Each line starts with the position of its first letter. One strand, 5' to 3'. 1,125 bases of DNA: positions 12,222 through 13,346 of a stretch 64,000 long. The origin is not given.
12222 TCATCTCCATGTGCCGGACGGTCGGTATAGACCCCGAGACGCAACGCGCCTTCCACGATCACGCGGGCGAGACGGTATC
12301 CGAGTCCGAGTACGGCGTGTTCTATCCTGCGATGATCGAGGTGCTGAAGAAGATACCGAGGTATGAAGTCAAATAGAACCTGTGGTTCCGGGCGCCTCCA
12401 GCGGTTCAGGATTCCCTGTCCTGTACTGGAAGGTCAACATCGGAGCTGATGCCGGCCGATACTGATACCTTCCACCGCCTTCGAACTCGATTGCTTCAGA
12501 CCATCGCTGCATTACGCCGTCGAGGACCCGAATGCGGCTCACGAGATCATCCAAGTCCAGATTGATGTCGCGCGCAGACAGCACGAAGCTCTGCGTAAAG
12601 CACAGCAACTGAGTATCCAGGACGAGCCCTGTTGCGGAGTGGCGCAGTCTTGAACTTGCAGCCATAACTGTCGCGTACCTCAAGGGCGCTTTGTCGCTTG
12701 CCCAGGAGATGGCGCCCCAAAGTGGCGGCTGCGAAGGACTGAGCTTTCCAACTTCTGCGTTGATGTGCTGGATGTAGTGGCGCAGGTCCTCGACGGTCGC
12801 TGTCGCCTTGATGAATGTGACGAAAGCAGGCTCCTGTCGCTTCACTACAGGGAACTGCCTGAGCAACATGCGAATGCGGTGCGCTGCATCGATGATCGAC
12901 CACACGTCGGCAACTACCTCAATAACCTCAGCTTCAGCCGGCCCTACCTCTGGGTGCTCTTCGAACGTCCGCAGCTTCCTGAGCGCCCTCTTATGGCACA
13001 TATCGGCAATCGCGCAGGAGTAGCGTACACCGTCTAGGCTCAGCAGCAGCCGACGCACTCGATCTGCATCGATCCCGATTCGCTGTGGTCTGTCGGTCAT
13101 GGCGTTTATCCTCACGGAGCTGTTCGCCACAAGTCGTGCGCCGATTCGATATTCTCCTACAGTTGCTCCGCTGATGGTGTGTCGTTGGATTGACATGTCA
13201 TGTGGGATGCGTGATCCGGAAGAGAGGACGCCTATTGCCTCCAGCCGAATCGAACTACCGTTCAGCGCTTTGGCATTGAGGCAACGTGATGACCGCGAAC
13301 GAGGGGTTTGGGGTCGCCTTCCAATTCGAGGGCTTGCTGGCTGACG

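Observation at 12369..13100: Putative HEPN RNase tail-to-tail with the integrase: candidate new anti-phage or addiction gene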

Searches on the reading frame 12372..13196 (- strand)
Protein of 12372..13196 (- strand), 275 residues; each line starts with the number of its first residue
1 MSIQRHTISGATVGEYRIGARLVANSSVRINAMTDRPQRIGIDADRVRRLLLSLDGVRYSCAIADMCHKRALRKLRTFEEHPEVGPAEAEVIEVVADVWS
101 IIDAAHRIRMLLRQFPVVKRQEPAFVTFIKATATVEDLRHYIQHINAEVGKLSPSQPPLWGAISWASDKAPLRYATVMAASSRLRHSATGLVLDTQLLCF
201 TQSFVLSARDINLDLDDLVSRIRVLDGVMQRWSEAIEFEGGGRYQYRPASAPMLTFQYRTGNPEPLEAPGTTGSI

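Call 4: search_protein_families(library=pfam, proteins=[window:12372-13196:-], max_evalue=1)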
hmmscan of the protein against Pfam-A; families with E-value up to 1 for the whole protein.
window:12372-13196:- (275 aa): 0 families

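Call 5: search_protein_families(library=padloc, proteins=[window:12372-13196:-], max_evalue=1)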
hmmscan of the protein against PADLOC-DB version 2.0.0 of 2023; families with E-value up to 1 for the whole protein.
window:12372-13196:- (275 aa): 0 families

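Call 6: search_protein_families(library=ncbifam, proteins=[window:12372-13196:-], max_evalue=1)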
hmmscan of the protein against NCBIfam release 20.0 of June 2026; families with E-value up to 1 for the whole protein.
window:12372-13196:- (275 aa): 0 families

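Call 7: find_homologous_proteins(query=window:12372-13100:-)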
Query window:12372-13100:- (243 aa): 1 proteins with E <= 0.001 among 1431 candidates.
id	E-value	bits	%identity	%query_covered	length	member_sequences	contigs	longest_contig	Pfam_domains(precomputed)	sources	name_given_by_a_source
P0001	4.2e-158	542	100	100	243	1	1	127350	-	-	-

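Call 8: search_solved_structures(query=window:12372-13100:-, max_evalue=10)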
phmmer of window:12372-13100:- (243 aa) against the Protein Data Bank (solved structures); distinct sequences matched with E-value up to 10: 0.

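Call 16: find_encoding_contigs(protein=window:12372-13100:-, flank=10000)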
Protein window:12372-13100:- (243 aa): no gene with exactly this product is on record in the collection.

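Call 17: predict_structure(protein=window:12372-13100:-)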
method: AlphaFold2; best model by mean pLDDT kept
length: 243 residues; sequences in the alignment: 1
mean_pLDDT: 42.8   pTM: 0.35
mean pLDDT of the five models: 42.8, 37.8, 35.7, 34.9, 33.7
residues with pLDDT >= 90: 0; 70-90: 5; 50-70: 78; < 50: 160
segments of 3 or more residues with pLDDT < 50: 1-10, 23-29, 78-80, 93-101, 124-243
pLDDT, mean of each block of 10 residues (from residue 1): 36 57 47 59 70 55 52 51 50 46 51 55 39 29 28 28 31 31 38 43 39 34 29 34 29
secondary structure, 60 per line:
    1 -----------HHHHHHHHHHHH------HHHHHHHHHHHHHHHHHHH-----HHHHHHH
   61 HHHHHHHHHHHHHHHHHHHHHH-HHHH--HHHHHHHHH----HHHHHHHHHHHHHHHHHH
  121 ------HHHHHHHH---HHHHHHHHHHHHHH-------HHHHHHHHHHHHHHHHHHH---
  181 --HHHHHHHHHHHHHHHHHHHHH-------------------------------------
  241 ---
elements in order: H12-23 H30-48 H54-82 H84-87 H90-98 H103-120 H127-134 H138-151 H159-177 H183-203

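Call 18: search_protein_representatives(protein=window:12372-13100:-)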
Query: 243 residues. Proteins with E-value up to 0.001 (for the whole library): 752; up to 1e-10: 294; up to 1e-30: 12. The best 150 are listed.
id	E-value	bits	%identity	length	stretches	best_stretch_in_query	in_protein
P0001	1.3e-158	542.2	100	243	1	1-243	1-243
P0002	1.5e-56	208.3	48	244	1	12-223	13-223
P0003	6.3e-43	163.7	36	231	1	6-228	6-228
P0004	2.3e-42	161.8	38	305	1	11-226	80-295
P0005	5.7e-41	157.3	36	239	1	6-220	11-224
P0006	7.7e-39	150.3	37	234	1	3-224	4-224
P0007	1.0e-37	146.6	44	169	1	7-168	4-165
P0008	4.9e-37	144.4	40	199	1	57-229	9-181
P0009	9.0e-37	143.5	34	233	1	4-219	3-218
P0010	2.6e-34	135.5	35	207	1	32-224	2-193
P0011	2.3e-33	132.4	33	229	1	5-226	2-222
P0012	4.6e-33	131.4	32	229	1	4-223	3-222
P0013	3.1e-25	105.8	32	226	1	12-233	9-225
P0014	6.1e-25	104.8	59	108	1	1-88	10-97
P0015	1.1e-23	100.7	29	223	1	21-204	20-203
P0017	6.1e-23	98.3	32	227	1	14-194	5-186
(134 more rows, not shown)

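Call 21: search_protein_families(library=pfam, alignment_id=A1, max_evalue=0.1)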
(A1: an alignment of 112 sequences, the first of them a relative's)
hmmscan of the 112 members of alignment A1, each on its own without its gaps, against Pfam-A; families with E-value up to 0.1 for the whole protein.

A. member 1, P0001 (243 aa): 0 families

B. families by the number of members that match (of 112 scanned): 30 families (the first 25 are shown)
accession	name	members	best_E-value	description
PF14142.11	YrzO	1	0.003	YrzO-like protein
PF17107.11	SesA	1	0.007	N-terminal domain on NACHT_NTPase and P-loop NTPases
PF22441.2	CLIC-like_N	1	0.0071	CLIC-like N-terminal domain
PF05435.16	Phi-29_GP3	1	0.01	Phi-29 DNA terminal protein GP3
PF18265.6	Nas2_N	1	0.01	Nas2 N_terminal domain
PF06531.16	DUF1108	1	0.011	Protein of unknown function (DUF1108)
PF23174.1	bHLH_ILI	1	0.014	ILI bHLH domain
PF22267.1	MlrA_C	1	0.015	Transcriptional regulator MlrA, C-terminal domain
PF08376.15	NIT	1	0.017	Nitrate and nitrite sensing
PF03377.19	TAL_effector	1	0.019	TAL effector repeat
PF11931.14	SF3a60_Prp9_C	1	0.023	SF3a60/Prp9 C-terminal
PF09280.16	XPC-binding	1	0.024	XPC-binding domain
PF22307.1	Ebola-like_HR1-HR2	1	0.028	Envelope glycoprotein GP2-like, HR1-HR2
PF24151.2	ArlX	1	0.039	ArlX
PF04513.17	Baculo_PEP_C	1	0.041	Baculovirus polyhedron envelope protein, PEP, C terminus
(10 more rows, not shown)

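Call 23: search_solved_structures(query=A1, max_evalue=10, show_alignments=3)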
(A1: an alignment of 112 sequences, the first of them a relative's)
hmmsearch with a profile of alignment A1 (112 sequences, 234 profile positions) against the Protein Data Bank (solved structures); distinct sequences matched with E-value up to 10: 3.
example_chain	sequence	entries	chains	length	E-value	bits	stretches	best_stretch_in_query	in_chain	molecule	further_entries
5xvm_A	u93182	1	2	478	0.41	12.9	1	147-223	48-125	Sterol 3-beta-glucosyltransferase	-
5gl5_A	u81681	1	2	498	0.44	12.8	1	147-223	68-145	Sterol 3-beta-glucosyltransferase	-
4wy4_A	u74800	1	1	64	0.52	12.6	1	78-130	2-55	Vesicle-associated membrane protein 8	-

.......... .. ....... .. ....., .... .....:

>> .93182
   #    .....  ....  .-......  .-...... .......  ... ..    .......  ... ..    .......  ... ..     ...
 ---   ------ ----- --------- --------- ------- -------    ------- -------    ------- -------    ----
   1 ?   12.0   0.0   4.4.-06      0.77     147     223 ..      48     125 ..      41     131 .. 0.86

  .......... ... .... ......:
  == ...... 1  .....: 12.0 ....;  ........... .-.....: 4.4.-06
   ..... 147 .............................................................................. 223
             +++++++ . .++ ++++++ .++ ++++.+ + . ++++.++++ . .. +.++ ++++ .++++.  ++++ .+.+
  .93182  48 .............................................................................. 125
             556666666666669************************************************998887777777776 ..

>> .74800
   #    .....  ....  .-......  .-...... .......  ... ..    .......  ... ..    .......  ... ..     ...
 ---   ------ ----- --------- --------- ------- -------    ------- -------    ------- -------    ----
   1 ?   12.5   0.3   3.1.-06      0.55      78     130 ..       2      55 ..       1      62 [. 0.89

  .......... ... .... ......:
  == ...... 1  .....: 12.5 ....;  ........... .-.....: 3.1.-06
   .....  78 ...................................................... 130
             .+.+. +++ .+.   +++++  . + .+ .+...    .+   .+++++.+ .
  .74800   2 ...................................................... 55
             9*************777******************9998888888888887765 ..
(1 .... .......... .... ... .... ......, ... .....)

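Call 24: search_protein_families(library=padloc, alignment_id=A1, max_evalue=0.1)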
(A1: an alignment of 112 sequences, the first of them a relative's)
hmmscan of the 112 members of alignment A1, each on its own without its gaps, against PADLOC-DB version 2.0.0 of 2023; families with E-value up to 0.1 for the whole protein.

A. member 1, P0001 (243 aa): 0 families

B. families by the number of members that match (of 112 scanned): 17 families
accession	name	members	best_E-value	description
PDLC01603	tm_HEPN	2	0.0016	CAS-VI-B; associated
PDLC01606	Csx28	2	0.015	CAS-VI-B; associated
PDLC01948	CARF8--CARF_TM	1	0.0027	-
PDLC03912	NsnC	1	0.0062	-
PDLC03161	Specificity_I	1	0.0063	Type I specificity subunit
PDLC03594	Specificity_II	1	0.0086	Type II specificity subunit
PDLC04151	HEC-05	1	0.0087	-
PDLC02780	SspC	1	0.016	SspC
PDLC03473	REase_II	1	0.017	Type II restriction enzyme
PDLC01680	Cas13-ApeA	1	0.017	Cas13-ApeA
PDLC00320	PtuB1|PtuB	1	0.018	Unknown function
PDLC01481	Cas11a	1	0.024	CAS-I-A; effector_SS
PDLC03169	Specificity_I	1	0.027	Type I specificity subunit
PDLC04185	HEC-01B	1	0.032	-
PDLC00654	ZorF3|ZorF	1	0.041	DUF2894 domain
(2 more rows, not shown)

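Call 25: find_homologous_proteins(query=A1, max_evalue=0.00001)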
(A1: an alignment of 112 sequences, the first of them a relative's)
Query A1 (112 sequences) (243 aa, profile of the alignment): 16 proteins with E <= 0.00001 among 8000 candidates.
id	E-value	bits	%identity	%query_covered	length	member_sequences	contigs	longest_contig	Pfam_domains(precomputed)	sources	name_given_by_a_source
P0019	1.3e-82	294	40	50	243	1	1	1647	-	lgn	-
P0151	2.5e-82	294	34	51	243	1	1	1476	-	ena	-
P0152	2.3e-81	290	37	51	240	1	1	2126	-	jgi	jgi:hypothetical protein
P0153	1.5e-77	278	36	49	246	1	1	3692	-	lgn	-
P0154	5.6e-77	276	29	62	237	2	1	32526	-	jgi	-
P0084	4.1e-75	270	34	49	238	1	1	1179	-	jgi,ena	-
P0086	4.2e-75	270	35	49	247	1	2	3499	-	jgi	jgi:hypothetical protein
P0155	4.7e-72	260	34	47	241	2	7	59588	-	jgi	-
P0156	4.0e-70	254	29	77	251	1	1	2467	-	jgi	jgi:hypothetical protein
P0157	8.9e-70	252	30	75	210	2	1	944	-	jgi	jgi:hypothetical protein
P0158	7.6e-69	249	39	49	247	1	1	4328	-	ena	-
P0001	3.6e-58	214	100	100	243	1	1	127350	-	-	-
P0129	3.0e-56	208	40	49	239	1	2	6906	-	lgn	-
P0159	3.4e-54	201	36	51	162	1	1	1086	-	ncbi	-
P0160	6.5e-44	168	36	57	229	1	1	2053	-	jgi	jgi:hypothetical protein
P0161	4.1e-27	113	31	50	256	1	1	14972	-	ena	-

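Call 29: find_related_loci(query=A2, collection=genome_contigs, flank=6000)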
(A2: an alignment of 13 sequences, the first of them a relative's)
Query A2 (243 aa) in genome_contigs; peptide patterns used: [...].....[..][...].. (x = any residue, [..] = any of these).
145 stretches matched a pattern; 6 encode a relative of the query (tblastn E <= 1e-3); 6 distinct loci.
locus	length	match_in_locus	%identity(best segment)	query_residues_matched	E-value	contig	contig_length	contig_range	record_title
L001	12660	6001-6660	46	1-222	1e-59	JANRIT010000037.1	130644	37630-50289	MAG: Hyphomicrobiaceae bacterium isolate bins.218 k141_4298015, whole genome shotgun sequence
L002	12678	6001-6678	43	1-228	8e-57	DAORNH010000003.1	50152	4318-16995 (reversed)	MAG TPA_asm: Hyphomicrobiaceae bacterium isolate AMR_MDS_5452 NODE_513_length_50152_cov_2.582310, whole genome shotgun s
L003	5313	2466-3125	44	1-222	8e-57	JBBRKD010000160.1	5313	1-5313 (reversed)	MAG: Hyphomicrobiales bacterium isolate Co_metawrap_2928 Cmw_2928_k141_7145244_length_5313_cov_5.0441, whole genome shot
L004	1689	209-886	41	1-228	3e-56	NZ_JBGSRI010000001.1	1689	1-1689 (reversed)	MAG: Sphingorhabdus sp. isolate JTS-AC354 k141_4541, whole genome shotgun sequence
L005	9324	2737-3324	33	1-202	5e-33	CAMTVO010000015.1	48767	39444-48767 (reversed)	MAG: uncultured Nitrospiraceae bacterium isolate G05_MAG_00012 genome assembly, contig: G05_MAG_00012_000000000038, whol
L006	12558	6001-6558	31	16-200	5e-24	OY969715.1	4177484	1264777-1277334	MAG: uncultured Verrucomicrobiae bacterium isolate MFD01916.bin.1.1 genome assembly, chromosome: 1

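Call 30: find_encoding_contigs(protein=P0155, flank=8000, max_places=4)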
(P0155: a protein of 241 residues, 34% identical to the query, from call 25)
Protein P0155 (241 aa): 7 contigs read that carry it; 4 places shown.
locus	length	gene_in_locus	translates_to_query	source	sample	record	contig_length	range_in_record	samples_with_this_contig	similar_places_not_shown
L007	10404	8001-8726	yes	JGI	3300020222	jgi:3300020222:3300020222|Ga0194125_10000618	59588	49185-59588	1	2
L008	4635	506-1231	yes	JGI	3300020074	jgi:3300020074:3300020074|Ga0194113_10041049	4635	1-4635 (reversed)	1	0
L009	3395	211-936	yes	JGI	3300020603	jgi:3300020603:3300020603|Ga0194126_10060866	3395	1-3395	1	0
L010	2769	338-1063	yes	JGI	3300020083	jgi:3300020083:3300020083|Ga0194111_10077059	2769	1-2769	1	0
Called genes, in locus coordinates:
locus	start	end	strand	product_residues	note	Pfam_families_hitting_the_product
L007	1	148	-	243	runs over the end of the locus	PF00881:Nitroreductase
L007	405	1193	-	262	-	PF03309:Pan_kinase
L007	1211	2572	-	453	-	PF02878:PGM_PMM_I, PF02879:PGM_PMM_II, PF02880:PGM_PMM_III, PF00408:PGM_PMM_IV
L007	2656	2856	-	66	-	PF13370:Fer4_13, PF13459:Fer4_15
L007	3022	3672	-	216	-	PF20046:DUF6448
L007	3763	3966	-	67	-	PF00037:Fer4 (weak), PF13459:Fer4_15, PF13370:Fer4_13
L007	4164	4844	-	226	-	-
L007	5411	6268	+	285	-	PF03466:LysR_substrate (faint), PF12849:PBP_like_2, PF13531:SBP_bac_11, PF12727:PBP_like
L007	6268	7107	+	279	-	PF00528:BPD_transp_1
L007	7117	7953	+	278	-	PF00528:BPD_transp_1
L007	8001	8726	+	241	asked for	-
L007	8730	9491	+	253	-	PF00005:ABC_tran, PF13304:AAA_21 (faint)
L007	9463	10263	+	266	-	PF02463:SMC_N (faint), PF00005:ABC_tran, PF13401:AAA_22 (faint), PF13304:AAA_21 (weak)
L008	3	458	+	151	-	?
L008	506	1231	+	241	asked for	-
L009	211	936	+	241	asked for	-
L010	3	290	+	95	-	PF00528:BPD_transp_1 (weak)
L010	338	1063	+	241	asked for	-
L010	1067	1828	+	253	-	PF00005:ABC_tran, PF13304:AAA_21 (faint)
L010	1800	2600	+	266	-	PF02463:SMC_N (faint), PF00005:ABC_tran, PF13401:AAA_22 (faint), PF13304:AAA_21 (weak)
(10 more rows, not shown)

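Call 31: find_encoding_contigs(protein=P0154, flank=8000, max_places=3)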
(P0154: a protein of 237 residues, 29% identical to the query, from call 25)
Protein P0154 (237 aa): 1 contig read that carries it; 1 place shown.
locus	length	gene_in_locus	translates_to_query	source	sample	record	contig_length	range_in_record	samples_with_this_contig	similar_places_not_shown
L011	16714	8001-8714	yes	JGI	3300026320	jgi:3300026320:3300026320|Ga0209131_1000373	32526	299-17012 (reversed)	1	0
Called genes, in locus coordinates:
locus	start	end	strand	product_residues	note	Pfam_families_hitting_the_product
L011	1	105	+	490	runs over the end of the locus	PF00072:Response_reg, PF00989:PAS, PF13188:PAS_8, PF08448:PAS_4 (weak), PF00512:HisKA, PF13581:HATPase_c_2 (weak), PF02518:HATPase_c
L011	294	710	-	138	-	PF05014:Nuc_deoxyrib_tr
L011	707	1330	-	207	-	-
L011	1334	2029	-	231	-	PF01997:Translin (faint)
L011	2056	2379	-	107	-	PF11950:DUF3467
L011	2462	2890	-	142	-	PF00436:SSB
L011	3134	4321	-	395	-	PF01663:Phosphodiest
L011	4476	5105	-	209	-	-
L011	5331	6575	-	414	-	PF07995:GSDH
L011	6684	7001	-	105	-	PF04250:DUF429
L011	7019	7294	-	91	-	PF04250:DUF429 (weak)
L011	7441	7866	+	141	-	PF02566:OsmC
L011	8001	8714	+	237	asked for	-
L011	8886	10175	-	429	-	PF00070:Pyr_redox (faint), PF00890:FAD_binding_2 (faint), PF01266:DAO (weak), PF01593:Amino_oxidase, PF07992:Pyr_redox_2 (weak), PF12831:FAD_oxidored (weak), PF13450:NAD_binding_8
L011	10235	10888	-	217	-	PF00072:Response_reg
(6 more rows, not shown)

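Call 32: find_encoding_contigs(protein=P0161, flank=8000, max_places=3)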
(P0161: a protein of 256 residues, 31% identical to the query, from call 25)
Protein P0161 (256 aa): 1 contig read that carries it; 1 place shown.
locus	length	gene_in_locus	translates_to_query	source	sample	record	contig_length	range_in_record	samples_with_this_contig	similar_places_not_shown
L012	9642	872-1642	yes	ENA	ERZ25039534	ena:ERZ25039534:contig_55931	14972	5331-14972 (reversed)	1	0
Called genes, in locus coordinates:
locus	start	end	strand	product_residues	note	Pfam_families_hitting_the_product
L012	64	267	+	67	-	-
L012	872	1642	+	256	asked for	-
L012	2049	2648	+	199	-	-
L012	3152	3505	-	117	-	-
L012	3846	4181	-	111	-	PF12599:DUF3768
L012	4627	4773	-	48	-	-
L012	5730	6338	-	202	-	-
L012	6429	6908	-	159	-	PF00589:Phage_integrase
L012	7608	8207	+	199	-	-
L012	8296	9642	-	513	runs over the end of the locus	PF00501:AMP-binding, PF13193:AMP-binding_C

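Call 34: predict_structure(alignment_id=A1)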
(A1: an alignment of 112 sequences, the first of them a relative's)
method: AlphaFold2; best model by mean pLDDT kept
length: 243 residues; sequences in the alignment: 112
mean_pLDDT: 93.1   pTM: 0.88
mean pLDDT of the five models: 93.1, 92.8, 92.7, 92.6, 92.1
residues with pLDDT >= 90: 211; 70-90: 18; 50-70: 13; < 50: 1
segments of 3 or more residues with pLDDT < 50: none
pLDDT, mean of each block of 10 residues (from residue 1): 69 94 98 99 97 97 98 98 92 97 97 95 95 97 96 94 98 97 98 97 93 95 89 67 53
secondary structure, 60 per line:
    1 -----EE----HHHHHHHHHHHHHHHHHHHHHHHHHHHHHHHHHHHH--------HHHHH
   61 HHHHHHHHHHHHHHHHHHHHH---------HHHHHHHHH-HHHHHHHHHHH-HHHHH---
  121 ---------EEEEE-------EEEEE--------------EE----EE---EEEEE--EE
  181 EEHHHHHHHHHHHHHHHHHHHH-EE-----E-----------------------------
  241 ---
elements in order: H12-47 H56-81 H91-99 H101-111 H113-117 E130-134 E142-146 E172-176 E179-182 H183-202

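Call 37: fold_search(model_id=the predicted structure, library=pdb)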
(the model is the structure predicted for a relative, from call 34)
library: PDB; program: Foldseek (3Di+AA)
matches with E <= 10: 288; with E <= 0.001: 0
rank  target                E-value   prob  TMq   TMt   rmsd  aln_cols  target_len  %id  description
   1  3fse_A                3.0e-01  0.14  0.14  0.11  15.3       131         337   13  Crystal structure of a two-domain protein containing dj-1/thij/pfpi-like and ferritin-like domains (ava_4496) from ana (released 2009-02-03)
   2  2lqg_MODEL_1_A        3.3e-01  0.28  0.19  0.30  17.7       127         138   11  Solution Structure of the R4 domain of talin (released 2013-02-13)
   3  6tz4_02               4.2e-01  0.51  0.25  0.32  20.8       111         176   13  CryoEM reconstruction of membrane-bound ESCRT-III filament composed of CHMP1B+IST1 (right-handed) (released 2020-04-08)
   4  9dm3_MODEL_1_A        4.9e-01  0.35  0.24  0.37   7.8       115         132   10  De novo design of proteins that bind naphthalenediimides, powerful photooxidants with tunable photophysical pr (released 2025-03-05)
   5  6m6u_D                5.2e-01  0.54  0.22  0.38   7.3       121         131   13  Crystal structure the toxin-antitoxin MntA-HpeT mutant-D39ED41E (released 2020-09-30)
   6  6m6u_I                6.5e-01  0.47  0.22  0.38   7.4       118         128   14  Crystal structure the toxin-antitoxin MntA-HpeT mutant-D39ED41E (released 2020-09-30)
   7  4cqi                  6.9e-01  0.63  0.27  0.56   5.9       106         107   11  Crystal structure of recombinant tubulin-binding cofactor A (TBCA) from Leishmania major (released 2014-11-26)
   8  3mxz                  8.2e-01  0.60  0.27  0.55   5.9       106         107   13  Crystal Structure of tubulin folding cofactor A from Arabidopsis thaliana (released 2010-09-01)
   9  1orj_D                8.6e-01  0.35  0.24  0.43  14.2       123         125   12  FLAGELLAR EXPORT CHAPERONE (released 2003-09-16)
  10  8w8z_A                8.6e-01  0.15  0.18  0.24   9.6       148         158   11  Escherichia coli ferritin mutant-M52H (released 2024-09-04)
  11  6lkp_A                1.0e+00  0.16  0.23  0.30   9.2       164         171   16  Crystal structure of Dps1 from the thermophilic non-heterocystous filamentous cyanobacterium Thermoleptolyngbya sp. O- (released 2020-03-25)
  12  1x8z_C                1.0e+00  0.15  0.19  0.26  10.9       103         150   12  Crystal structure of a pectin methylesterase inhibitor from Arabidopsis thaliana (released 2004-12-28)
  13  6lkp_C                1.1e+00  0.13  0.23  0.27  13.2       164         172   13  Crystal structure of Dps1 from the thermophilic non-heterocystous filamentous cyanobacterium Thermoleptolyngbya sp. O- (released 2020-03-25)
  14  9iig_A                1.1e+00  0.12  0.18  0.25  11.7       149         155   13  Cryo-EM structure of hetero-bacterioferritin SoBfr12 from Shewanella oneidensis (released 2025-04-30)
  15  7dgu                  1.1e+00  0.09  0.14  0.27  13.4       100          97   11  De novo designed protein H4A1R (released 2021-11-24)
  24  6m6u_G                1.7e+00  0.25  0.21  0.37   8.0       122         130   13  Crystal structure the toxin-antitoxin MntA-HpeT mutant-D39ED41E (released 2020-09-30)
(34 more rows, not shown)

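Call 38: fold_search(model_id=the predicted structure, library=viral)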
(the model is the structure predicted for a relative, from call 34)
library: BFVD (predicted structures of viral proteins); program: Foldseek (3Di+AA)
matches with E <= 10: 434; with E <= 0.001: 0
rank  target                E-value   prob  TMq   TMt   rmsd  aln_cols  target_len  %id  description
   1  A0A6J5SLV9            9.5e-02  0.25  0.15  0.24  15.9       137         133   18  Uncharacterized protein [uncultured Caudovirales phage]
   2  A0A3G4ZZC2            2.8e-01  0.18  0.25  0.21  12.3       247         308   12  Uncharacterized protein [Gaeavirus sp.]
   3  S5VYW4                3.9e-01  0.38  0.30  0.39   9.1       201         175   11  Exonuclease [Campylobacter phage CP8]
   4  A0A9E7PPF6            3.9e-01  0.30  0.21  0.13   7.4       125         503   10  Uncharacterized protein [Largemouth bass virus]
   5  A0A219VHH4            4.8e-01  0.20  0.21  0.18   7.8       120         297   13  Tail tape measure protein [Leuconostoc phage Ln-7]
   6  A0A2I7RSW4            5.1e-01  0.25  0.17  0.21  13.9       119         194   11  (no name in the UniProt tables at hand)
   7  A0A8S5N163            5.1e-01  0.25  0.23  0.07  10.3       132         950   13  Minor tail protein [Siphoviridae sp. ctpbb7]
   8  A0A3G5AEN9            5.4e-01  0.33  0.22  0.34   8.5       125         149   13  Uncharacterized protein [Satyrvirus sp.]
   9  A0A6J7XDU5            5.7e-01  0.16  0.23  0.18  13.0       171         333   12  Prohead protease [uncultured Caudovirales phage]
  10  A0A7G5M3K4            6.4e-01  0.20  0.20  0.24   5.6        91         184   11  (no name in the UniProt tables at hand)
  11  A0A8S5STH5            6.8e-01  0.13  0.16  0.13  10.1       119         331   12  Minor tail protein [Siphoviridae sp. ctZUr4]
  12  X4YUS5                7.2e-01  0.11  0.20  0.18  32.7       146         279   12  Uncharacterized protein [Lactococcus phage P118]
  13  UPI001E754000         7.2e-01  0.08  0.19  0.21  24.9       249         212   10  (no name look-up for this kind of identifier)
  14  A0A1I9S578            1.0e+00  0.11  0.16  0.23  13.3       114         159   11  (no name in the UniProt tables at hand)
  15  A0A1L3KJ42            1.0e+00  0.04  0.15  0.13  21.1       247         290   13  (no name in the UniProt tables at hand)
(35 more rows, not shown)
